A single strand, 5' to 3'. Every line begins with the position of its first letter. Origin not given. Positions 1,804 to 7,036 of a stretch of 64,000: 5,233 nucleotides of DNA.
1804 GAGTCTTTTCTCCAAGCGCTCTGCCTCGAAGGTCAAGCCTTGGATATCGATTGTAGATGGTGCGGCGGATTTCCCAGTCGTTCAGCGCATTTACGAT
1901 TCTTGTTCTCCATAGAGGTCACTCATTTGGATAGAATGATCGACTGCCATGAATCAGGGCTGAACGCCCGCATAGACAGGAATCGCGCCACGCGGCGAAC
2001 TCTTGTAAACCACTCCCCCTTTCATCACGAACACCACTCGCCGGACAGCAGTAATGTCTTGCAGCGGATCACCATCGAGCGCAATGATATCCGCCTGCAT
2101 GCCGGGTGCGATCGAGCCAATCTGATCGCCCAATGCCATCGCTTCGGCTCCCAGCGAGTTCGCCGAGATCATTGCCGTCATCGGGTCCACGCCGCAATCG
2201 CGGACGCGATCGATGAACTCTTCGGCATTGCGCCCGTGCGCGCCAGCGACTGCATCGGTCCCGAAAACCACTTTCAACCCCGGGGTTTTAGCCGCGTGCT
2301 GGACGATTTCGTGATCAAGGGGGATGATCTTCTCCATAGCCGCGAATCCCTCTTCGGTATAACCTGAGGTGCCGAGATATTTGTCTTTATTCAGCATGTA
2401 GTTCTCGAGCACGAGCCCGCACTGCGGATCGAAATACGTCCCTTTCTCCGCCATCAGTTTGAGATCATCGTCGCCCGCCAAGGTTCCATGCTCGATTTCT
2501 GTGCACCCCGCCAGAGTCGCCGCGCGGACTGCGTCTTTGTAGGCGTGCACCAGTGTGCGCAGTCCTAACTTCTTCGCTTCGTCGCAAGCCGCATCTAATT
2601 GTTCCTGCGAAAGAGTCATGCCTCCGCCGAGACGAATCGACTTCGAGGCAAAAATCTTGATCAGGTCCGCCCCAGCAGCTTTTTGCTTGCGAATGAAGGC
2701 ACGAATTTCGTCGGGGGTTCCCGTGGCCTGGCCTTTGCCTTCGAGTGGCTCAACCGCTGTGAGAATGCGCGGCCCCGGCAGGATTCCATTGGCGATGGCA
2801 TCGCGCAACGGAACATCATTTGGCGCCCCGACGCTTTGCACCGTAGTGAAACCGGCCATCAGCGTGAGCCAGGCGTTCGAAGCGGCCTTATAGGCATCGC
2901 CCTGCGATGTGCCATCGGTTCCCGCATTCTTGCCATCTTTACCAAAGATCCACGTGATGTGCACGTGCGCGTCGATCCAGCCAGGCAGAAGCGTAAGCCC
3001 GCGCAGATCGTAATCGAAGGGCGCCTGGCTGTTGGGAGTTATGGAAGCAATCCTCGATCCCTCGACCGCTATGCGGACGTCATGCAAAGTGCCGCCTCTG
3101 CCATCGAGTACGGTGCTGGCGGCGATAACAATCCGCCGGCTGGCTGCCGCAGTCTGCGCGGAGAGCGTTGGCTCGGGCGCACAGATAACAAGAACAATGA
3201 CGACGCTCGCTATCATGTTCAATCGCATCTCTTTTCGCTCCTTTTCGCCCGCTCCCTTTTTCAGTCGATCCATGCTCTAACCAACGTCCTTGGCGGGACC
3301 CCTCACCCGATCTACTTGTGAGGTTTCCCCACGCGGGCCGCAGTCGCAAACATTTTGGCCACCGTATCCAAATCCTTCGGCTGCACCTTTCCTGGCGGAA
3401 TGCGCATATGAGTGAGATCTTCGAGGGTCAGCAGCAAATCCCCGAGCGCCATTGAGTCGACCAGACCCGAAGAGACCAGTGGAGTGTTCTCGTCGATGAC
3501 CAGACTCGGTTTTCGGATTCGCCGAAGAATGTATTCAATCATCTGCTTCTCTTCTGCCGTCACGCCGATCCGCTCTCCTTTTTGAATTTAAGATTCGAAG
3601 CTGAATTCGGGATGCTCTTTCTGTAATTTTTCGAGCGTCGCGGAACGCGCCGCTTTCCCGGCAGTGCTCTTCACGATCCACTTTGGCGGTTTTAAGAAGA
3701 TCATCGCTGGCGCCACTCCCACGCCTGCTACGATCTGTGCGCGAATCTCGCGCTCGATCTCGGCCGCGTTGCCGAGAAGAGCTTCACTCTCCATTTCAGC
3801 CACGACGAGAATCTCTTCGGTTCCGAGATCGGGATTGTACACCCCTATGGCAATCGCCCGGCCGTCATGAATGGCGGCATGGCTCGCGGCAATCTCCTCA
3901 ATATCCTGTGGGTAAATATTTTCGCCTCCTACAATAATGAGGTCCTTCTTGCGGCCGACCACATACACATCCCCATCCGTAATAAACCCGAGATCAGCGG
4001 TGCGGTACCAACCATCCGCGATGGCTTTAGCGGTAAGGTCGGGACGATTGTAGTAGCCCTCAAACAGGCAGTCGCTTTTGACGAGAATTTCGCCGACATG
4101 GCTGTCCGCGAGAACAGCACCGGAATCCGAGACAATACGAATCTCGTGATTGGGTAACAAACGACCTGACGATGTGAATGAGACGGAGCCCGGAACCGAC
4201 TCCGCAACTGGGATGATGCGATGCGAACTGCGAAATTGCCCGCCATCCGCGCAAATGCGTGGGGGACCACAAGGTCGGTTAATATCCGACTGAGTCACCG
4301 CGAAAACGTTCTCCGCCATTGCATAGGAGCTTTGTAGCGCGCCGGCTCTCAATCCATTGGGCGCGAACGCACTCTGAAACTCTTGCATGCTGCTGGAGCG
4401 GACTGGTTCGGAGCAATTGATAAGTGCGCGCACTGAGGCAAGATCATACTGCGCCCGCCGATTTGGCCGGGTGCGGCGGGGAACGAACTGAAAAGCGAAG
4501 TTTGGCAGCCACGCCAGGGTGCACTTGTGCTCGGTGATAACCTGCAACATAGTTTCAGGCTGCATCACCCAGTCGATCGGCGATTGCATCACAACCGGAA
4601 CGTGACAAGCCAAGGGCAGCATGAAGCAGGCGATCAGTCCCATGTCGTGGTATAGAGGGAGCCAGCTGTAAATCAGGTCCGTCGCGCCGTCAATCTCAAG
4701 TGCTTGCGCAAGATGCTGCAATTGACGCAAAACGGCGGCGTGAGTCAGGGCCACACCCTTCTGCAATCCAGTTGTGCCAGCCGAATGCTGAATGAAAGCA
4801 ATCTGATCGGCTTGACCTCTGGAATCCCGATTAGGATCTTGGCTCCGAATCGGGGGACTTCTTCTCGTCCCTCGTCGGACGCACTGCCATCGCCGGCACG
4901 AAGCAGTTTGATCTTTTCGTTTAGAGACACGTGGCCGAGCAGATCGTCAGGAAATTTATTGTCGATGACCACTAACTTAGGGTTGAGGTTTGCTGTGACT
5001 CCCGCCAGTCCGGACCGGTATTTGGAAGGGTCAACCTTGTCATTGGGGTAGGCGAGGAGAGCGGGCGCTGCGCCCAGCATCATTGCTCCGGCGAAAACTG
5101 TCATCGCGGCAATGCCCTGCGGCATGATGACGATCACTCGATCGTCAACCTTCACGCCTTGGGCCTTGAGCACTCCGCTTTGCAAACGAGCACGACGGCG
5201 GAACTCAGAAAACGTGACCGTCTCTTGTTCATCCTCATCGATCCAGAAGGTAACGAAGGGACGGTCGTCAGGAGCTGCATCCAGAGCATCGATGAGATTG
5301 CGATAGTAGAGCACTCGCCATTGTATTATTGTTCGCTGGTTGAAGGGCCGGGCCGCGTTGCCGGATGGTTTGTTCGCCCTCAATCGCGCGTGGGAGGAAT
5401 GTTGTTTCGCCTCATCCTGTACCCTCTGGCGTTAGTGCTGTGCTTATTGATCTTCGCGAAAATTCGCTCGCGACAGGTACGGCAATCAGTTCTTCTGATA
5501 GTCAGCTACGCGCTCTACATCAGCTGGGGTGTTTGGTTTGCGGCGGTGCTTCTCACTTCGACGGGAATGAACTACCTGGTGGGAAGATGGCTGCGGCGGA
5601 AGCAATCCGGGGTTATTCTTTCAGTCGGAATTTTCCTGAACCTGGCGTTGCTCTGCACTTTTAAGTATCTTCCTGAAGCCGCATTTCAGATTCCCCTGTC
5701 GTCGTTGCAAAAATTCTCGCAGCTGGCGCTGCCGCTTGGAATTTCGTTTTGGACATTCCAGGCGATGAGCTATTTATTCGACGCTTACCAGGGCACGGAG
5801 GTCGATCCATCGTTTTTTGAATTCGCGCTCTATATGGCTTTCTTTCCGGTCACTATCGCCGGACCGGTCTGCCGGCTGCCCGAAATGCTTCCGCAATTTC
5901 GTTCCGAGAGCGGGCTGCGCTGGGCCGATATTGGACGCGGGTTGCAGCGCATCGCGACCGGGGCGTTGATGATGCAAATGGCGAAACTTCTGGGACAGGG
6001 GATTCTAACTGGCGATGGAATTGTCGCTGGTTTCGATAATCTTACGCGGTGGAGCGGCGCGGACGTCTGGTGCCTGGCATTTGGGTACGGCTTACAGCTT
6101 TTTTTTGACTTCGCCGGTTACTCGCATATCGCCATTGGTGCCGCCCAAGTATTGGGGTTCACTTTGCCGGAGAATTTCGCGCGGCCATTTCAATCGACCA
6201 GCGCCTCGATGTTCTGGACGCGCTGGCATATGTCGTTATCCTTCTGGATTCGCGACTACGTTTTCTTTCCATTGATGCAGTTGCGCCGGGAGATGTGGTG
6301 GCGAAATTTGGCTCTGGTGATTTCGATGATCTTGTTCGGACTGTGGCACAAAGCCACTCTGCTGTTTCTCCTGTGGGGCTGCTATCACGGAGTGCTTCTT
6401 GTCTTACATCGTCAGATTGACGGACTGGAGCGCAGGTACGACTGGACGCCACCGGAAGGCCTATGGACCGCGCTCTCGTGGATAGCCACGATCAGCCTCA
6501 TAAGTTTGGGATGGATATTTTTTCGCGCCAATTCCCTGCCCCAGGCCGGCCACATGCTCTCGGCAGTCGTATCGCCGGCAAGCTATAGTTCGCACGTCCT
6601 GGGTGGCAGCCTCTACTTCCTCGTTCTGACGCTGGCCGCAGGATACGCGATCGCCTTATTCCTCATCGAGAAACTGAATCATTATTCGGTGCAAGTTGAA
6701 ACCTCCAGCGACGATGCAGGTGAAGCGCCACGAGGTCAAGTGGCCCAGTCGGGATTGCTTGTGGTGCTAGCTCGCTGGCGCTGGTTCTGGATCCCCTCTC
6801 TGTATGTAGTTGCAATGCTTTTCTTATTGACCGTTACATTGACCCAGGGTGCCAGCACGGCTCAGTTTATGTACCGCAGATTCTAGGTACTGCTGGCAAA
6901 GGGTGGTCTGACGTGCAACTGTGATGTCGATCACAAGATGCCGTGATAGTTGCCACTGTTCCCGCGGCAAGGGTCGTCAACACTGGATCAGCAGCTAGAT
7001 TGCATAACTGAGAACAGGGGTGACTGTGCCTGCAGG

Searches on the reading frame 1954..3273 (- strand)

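Call 75: search_protein_families(library=pfam, proteins=[window:1954-3273:-], max_evalue=0.1)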
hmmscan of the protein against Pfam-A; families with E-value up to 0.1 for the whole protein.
window:1954-3273:- (439 aa): 2 families
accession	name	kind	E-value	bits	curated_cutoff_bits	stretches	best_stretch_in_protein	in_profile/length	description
PF01979.26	Amidohydro_1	-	1.9e-33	116.6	25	1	94-421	1-343/345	Amidohydrolase family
PF07969.17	Amidohydro_3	-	3.8e-11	43.6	29.7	2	216-421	254-469/472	Amidohydrolase family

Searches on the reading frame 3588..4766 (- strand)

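Call 75: search_protein_families(library=pfam, proteins=[window:3588-4766:-], max_evalue=0.1)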
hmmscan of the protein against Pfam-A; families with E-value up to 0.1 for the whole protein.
window:3588-4766:- (392 aa): 2 families
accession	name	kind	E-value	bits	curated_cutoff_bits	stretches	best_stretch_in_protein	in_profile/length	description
PF00501.34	AMP-binding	-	4.7e-29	101.8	29.9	1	2-239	177-384/384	AMP-binding enzyme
PF14535.12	AMP-binding_C_2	-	0.0074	17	25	1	281-374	1-91/96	AMP-binding enzyme C-terminal domain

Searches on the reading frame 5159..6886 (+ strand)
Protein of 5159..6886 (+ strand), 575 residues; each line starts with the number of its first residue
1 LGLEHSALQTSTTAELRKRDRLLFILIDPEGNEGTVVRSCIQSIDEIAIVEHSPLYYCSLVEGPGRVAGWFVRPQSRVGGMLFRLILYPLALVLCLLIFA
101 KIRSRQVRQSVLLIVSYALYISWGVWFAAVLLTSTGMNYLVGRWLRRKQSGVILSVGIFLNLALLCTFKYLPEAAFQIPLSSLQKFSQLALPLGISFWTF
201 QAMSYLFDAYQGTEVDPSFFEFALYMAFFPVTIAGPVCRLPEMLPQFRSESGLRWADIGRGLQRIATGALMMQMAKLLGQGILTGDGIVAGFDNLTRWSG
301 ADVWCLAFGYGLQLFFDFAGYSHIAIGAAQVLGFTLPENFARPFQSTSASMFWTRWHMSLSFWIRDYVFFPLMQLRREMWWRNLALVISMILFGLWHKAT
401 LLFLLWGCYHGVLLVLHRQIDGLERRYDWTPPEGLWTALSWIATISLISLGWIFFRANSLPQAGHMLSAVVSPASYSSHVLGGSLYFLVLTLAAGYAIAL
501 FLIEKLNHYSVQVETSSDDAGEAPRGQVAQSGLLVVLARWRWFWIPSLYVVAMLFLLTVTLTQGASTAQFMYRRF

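Call 19: search_protein_families(library=pfam, proteins=[window:5159-6886:+], max_evalue=0.001)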
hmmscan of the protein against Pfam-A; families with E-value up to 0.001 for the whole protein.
window:5159-6886:+ (575 aa): 1 family
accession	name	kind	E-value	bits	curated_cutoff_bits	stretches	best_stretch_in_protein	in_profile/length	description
PF03062.24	MBOAT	-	1.4e-18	67.8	27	1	195-453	57-330/337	MBOAT, membrane-bound O-acyltransferase family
